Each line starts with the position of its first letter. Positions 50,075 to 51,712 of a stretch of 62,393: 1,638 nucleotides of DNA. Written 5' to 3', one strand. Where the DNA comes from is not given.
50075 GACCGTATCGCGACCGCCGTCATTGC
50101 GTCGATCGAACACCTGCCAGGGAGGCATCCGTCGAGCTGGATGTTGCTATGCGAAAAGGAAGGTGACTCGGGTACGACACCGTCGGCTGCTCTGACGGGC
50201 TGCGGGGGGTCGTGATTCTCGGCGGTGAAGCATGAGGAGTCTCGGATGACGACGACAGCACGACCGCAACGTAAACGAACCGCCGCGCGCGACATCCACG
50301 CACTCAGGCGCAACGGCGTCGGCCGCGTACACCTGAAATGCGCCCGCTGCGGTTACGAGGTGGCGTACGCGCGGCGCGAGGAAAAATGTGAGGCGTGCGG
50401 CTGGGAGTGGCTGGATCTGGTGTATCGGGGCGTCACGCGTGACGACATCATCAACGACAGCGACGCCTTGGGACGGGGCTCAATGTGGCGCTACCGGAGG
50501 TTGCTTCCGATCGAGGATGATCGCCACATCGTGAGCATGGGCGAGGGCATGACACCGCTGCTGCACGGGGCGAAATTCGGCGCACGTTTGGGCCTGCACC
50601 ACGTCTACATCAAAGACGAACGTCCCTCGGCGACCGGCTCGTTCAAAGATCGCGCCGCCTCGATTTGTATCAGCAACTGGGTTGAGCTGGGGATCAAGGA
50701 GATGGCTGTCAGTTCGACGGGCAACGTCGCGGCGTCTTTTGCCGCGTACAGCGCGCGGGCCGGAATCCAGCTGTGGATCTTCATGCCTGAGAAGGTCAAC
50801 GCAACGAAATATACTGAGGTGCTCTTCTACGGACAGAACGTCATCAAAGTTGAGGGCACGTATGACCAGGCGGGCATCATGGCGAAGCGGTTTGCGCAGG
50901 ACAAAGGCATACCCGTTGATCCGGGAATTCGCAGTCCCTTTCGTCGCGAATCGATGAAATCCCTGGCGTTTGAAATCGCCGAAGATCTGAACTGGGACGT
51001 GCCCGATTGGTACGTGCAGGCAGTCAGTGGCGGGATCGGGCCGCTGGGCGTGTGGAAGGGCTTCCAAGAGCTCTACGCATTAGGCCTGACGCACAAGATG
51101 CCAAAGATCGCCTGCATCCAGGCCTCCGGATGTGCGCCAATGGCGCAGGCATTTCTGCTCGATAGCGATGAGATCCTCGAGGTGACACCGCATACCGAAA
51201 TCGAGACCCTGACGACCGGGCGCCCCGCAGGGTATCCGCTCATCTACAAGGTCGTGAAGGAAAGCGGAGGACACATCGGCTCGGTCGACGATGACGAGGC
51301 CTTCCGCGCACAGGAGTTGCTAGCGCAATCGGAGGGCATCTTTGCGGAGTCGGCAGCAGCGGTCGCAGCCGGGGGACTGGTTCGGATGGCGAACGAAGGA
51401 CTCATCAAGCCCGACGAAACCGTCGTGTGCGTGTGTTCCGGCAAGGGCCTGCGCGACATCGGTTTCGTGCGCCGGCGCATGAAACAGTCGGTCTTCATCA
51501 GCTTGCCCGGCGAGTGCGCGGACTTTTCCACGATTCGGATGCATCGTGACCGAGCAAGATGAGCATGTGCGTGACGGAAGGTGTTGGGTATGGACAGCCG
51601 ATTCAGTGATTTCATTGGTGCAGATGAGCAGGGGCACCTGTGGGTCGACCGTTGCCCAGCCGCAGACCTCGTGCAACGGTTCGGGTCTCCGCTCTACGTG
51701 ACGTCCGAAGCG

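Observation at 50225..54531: Coupled ThrC-like enzyme, fold-III PLP decarboxylase and ATP-grasp-like protein inside the EPS locus: candidate pathway to make a small amine and ligate it to the polymer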

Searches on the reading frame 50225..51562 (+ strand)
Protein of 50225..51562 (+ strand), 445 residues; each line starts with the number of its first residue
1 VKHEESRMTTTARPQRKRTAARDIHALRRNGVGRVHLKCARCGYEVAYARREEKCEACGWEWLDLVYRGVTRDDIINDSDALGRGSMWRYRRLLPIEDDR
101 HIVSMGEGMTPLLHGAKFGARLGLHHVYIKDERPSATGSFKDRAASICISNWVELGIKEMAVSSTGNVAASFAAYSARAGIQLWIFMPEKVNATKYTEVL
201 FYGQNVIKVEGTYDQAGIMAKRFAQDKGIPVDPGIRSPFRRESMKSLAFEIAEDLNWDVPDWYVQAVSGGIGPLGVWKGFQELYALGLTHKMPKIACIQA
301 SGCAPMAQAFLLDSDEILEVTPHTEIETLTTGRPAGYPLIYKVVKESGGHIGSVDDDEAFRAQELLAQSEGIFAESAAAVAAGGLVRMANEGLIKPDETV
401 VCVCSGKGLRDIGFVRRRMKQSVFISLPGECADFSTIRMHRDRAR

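Call 3: search_protein_families(library=pfam, proteins=[window:50225-51562:+], max_evalue=0.01)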
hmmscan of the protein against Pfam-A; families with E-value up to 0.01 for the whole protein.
window:50225-51562:+ (445 aa): 2 families
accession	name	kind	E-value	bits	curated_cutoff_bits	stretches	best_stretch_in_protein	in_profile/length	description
PF00291.31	PALP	-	4.5e-64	217.1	35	1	103-406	1-295/295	Pyridoxal-phosphate dependent enzyme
PF01907.25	Ribosomal_L37e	-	0.0013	19.2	27.6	1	34-60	13-38/53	Ribosomal protein L37e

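Call 4: search_protein_families(library=ncbifam, proteins=[window:50225-51562:+], max_evalue=0.01)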
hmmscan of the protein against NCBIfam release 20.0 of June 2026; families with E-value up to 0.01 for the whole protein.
window:50225-51562:+ (445 aa): 44 families (the best 25 are shown)
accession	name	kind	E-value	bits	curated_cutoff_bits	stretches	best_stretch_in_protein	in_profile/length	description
NF006050.0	PRK08197.1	equivalog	6.6e-88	295.2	303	1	35-416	7-389/406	threonine synthase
NF004170.0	PRK05638.1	equivalog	1.7e-62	211.5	421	1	37-411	2-358/442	threonine synthase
TIGR00260.1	thrC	equivalog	8.5e-54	183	167.1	1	87-411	1-338/340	threonine synthase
NF005035.0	PRK06450.1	equivalog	1.6e-46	158.7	301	1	36-409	3-335/338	threonine synthase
NF004996.0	PRK06381.1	equivalog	3.5e-42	144.6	266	1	108-406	14-316/319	threonine synthase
NF006205.0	PRK08329.1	equivalog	7e-39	133.8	358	1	86-410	42-345/347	threonine synthase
TIGR03844.1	cysteate_syn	equivalog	5.7e-36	124.1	324.9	1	85-410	42-381/398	cysteate synthase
NF006390.0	PRK08639.1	equivalog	1e-19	70.9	421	1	109-407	25-313/418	threonine ammonia-lyase IlvA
TIGR02079.1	THD1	equivalog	3e-18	65.8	440.55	1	109-407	16-305/410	threonine ammonia-lyase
NF005292.0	PRK06815.1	equivalog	1.4e-16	60.5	371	1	109-404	21-304/320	threonine/serine dehydratase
TIGR01127.1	ilvA_1Cterm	equivalog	1e-15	57.7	378.75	1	111-406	2-283/380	threonine ammonia-lyase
NF006094.0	PRK08246.1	subfamily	4.1e-14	52.7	331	1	110-406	24-301/310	serine/threonine dehydratase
NF006389.0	PRK08638.1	equivalog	2.2e-13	49.8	453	1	97-406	15-312/333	bifunctional threonine ammonia-lyase/L-serine ammonia-lyase TdcB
NF005680.0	PRK07476.1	equivalog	1.2e-12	47.5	413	1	109-409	23-311/326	hydroxyectoine utilization dehydratase EutB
TIGR03945.1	PLP_SbnA_fam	equivalog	6.1e-11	41.9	349.95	1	126-224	23-125/304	2,3-diaminopropionate biosynthesis protein SbnA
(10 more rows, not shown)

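Call 6: search_solved_structures(query=window:50225-51562:+, max_evalue=1e-10, show_alignments=2)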
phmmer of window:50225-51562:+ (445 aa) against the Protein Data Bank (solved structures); distinct sequences matched with E-value up to 1e-10: 7.
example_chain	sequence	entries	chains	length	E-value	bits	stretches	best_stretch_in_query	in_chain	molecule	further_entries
2zsj_A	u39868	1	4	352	1.4e-57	198.7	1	85-413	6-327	Threonine synthase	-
1uim_A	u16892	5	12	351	9.1e-53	182.8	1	88-417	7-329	Threonine Synthase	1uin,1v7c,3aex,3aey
6cgq_A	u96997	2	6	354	1.9e-47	165.3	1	84-412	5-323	Threonine synthase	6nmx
2d1f_A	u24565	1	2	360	1.1e-46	162.7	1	87-415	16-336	Threonine synthase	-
1e5x_A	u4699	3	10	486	6.6e-32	114.1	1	83-410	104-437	THREONINE SYNTHASE | THREONINE SYNTHASE 1, CHLOROPLASTIC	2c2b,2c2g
9k3c_A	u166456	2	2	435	1.2e-11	47.3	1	122-408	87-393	Cysteate synthase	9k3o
2rkb_A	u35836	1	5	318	5.2e-11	45.2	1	109-410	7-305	Serine dehydratase-like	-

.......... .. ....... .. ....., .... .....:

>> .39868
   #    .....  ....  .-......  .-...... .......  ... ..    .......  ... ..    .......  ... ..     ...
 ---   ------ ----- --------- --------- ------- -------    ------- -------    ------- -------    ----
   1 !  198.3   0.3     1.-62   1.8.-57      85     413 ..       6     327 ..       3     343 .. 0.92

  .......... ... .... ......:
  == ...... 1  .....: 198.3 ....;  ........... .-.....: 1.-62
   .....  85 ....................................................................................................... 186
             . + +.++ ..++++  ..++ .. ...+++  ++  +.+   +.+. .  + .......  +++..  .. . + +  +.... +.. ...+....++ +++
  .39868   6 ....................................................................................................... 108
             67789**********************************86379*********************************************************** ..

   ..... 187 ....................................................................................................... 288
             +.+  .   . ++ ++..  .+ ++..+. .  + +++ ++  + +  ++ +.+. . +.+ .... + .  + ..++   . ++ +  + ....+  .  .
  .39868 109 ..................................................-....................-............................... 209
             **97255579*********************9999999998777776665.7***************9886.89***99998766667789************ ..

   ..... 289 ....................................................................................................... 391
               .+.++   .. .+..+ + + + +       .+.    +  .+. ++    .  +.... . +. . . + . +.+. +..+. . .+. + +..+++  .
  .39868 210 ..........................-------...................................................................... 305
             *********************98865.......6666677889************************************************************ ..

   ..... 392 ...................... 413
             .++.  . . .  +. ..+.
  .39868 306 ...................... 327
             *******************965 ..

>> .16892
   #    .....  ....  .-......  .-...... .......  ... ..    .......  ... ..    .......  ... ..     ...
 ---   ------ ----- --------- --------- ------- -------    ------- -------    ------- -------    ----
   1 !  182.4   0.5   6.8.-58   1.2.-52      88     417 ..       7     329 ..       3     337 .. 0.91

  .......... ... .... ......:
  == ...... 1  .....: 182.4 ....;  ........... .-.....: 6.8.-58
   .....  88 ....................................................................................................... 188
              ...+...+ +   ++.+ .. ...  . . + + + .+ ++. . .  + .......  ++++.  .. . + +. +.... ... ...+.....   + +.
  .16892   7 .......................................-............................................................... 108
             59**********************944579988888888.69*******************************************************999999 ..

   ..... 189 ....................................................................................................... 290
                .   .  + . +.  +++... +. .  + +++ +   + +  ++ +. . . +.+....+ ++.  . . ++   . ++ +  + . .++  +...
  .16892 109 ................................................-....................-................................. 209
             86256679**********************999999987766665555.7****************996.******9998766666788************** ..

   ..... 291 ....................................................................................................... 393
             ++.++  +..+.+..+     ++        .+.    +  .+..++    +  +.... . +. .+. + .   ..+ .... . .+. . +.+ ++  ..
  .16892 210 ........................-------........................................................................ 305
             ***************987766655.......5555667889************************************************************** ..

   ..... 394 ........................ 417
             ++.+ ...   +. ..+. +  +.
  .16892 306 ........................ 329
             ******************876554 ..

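Call 21: find_homologous_proteins(query=window:50225-51562:+, max_evalue=1e-40)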
Query window:50225-51562:+ (445 aa): 1779 proteins with E <= 1e-40 among 8000 candidates; the best 120 are listed.
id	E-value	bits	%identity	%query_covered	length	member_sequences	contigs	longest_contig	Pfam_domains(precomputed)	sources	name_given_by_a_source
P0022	0.0e+0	1009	100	98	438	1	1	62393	PF00291.32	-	-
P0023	1.9e-242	823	82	97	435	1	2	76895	PF00291.32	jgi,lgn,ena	-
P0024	1.4e-238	810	81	97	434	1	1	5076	PF00291.32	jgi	-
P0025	2.1e-231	786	81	92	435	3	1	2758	PF00291.32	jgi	jgi:threonine synthase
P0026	2.1e-231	786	79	98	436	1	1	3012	PF00291.32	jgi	jgi:threonine synthase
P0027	2.4e-230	783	79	97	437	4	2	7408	PF00291.32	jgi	jgi:threonine synthase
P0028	8.9e-227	771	80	93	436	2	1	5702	PF00291.32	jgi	jgi:threonine synthase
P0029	4.6e-226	769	79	97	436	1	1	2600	PF00291.32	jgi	jgi:threonine synthase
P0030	6.9e-226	768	77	98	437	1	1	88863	PF00291.32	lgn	-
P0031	2.8e-224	763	76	98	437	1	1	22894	PF00291.32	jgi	jgi:threonine synthase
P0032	3.6e-224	763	77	97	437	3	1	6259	PF00291.32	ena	-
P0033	8.7e-220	748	74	97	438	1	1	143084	PF00291.32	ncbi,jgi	-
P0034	6.5e-211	719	75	93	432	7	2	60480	PF00291.32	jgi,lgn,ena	-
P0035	2.9e-184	631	83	76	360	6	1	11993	PF00291.32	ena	-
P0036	3.3e-173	595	64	90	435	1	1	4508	PF00291.32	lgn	-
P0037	6.5e-173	594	67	89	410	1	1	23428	PF00291.32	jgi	jgi:threonine synthase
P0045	9.1e-109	382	50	84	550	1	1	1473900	PF00291.32,PF00072.31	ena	-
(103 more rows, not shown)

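Call 70: find_encoding_contigs(protein=P0045, flank=8000, max_places=3)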
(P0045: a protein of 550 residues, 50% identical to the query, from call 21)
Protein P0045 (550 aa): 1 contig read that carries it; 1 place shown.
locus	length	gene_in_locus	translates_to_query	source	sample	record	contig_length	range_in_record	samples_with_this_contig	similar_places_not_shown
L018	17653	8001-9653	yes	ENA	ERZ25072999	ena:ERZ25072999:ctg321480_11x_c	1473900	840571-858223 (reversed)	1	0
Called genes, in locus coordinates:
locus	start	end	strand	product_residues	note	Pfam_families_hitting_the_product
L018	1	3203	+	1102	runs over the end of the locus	PF01590:GAF, PF13185:GAF_2, PF13185:GAF_2, PF08447:PAS_3, PF01590:GAF, PF13185:GAF_2, PF13492:GAF_3, PF13185:GAF_2, +1 more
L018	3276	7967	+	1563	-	PF01590:GAF, PF13185:GAF_2, PF01590:GAF, PF13185:GAF_2, PF13492:GAF_3, PF01590:GAF, PF13185:GAF_2, PF13492:GAF_3, +4 more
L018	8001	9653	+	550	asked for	PF00291:PALP, PF00072:Response_reg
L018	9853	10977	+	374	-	PF00072:Response_reg, PF00512:HisKA, PF02518:HATPase_c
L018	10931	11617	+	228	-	PF02545:Maf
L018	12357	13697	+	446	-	PF01547:SBP_bac_1, PF13416:SBP_bac_8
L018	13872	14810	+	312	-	PF00528:BPD_transp_1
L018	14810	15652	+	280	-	PF00528:BPD_transp_1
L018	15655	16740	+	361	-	PF02615:Ldh_2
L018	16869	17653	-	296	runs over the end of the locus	PF00528:BPD_transp_1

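Call 79: find_encoding_contigs(protein=P0037, flank=9000, max_places=1)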
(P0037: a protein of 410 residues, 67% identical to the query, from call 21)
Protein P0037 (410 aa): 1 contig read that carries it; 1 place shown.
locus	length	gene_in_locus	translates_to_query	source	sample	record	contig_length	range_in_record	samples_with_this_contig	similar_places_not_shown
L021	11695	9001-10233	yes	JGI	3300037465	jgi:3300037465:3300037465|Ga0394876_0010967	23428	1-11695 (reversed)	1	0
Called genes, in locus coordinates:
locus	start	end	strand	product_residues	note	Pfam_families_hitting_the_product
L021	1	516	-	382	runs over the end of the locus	PF00696:AA_kinase, PF01472:PUA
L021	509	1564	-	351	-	PF01018:GTP1_OBG, PF03193:RsgA_GTPase (faint), PF01926:MMR_HSR1, PF02421:FeoB_N (weak)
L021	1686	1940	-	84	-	PF01016:Ribosomal_L27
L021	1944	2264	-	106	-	PF00829:Ribosomal_L21p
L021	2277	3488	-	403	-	PF02265:S1-P1_nuclease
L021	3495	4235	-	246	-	PF00702:Hydrolase, PF13419:HAD_2, PF13242:Hydrolase_like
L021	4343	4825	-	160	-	PF13664:DUF4149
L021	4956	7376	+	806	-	PF02190:LON_substr_bdg, PF00004:AAA, PF07728:AAA_5, PF22667:Lon_lid, PF05362:Lon_C, PF13541:ChlI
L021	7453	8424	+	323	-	PF21836:DUF6895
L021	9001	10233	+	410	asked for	PF00291:PALP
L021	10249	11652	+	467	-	PF00278:Orn_DAP_Arg_deC, PF01168:Ala_racemase_N, PF02784:Orn_Arg_deC_N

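Call 80: find_encoding_contigs(protein=P0034, flank=9000, max_places=1)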
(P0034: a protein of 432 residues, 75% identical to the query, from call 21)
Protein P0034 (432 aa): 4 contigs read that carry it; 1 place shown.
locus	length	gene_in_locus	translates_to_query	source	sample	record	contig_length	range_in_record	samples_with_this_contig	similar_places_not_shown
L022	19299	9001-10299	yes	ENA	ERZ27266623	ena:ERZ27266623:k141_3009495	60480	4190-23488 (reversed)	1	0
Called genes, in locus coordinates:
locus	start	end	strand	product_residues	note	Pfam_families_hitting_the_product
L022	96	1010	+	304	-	-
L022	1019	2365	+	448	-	PF00534:Glycos_transf_1, PF13692:Glyco_trans_1_4, PF13524:Glyco_trans_1_2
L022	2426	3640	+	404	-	PF01041:DegT_DnrJ_EryC1, PF00155:Aminotran_1_2 (weak), PF01053:Cys_Met_Meta_PP (faint), PF01212:Beta_elim_lyase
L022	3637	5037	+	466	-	PF02397:Bac_transf, PF13727:CoA_binding_3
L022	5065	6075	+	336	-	PF01073:3Beta_HSD, PF01370:Epimerase, PF02719:Polysacc_synt_2, PF04321:RmlD_sub_bind, PF05368:NmrA (weak), PF07993:NAD_binding_4 (weak), PF13460:NAD_binding_10, PF16363:GDP_Man_Dehyd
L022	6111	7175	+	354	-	PF01408:GFO_IDH_MocA, PF03447:NAD_binding_3 (faint), PF22725:GFO_IDH_MocA_C3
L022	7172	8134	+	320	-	PF01073:3Beta_HSD, PF01370:Epimerase, PF02719:Polysacc_synt_2 (faint), PF04321:RmlD_sub_bind, PF05368:NmrA, PF13460:NAD_binding_10, PF16363:GDP_Man_Dehyd, PF07993:NAD_binding_4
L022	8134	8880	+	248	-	PF01209:Ubie_methyltran (weak), PF13489:Methyltransf_23 (weak), PF13649:Methyltransf_25, PF13847:Methyltransf_31 (weak), PF08241:Methyltransf_11, PF08242:Methyltransf_12 (weak)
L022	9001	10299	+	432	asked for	PF00291:PALP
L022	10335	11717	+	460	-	PF00278:Orn_DAP_Arg_deC, PF01168:Ala_racemase_N, PF02784:Orn_Arg_deC_N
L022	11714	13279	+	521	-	-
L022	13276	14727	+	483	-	PF01943:Polysacc_synt, PF13440:Polysacc_synt_3, PF03023:MurJ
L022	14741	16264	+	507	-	PF00501:AMP-binding, PF13193:AMP-binding_C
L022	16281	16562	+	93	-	PF00550:PP-binding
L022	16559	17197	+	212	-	PF00583:Acetyltransf_1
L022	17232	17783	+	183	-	-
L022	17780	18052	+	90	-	PF05711:TylF (weak), PF13578:Methyltransf_24 (weak)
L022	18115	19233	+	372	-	PF27840:ScmC (weak)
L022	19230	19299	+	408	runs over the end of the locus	PF13439:Glyco_transf_4, PF13579:Glyco_trans_4_4, PF00534:Glycos_transf_1, PF13692:Glyco_trans_1_4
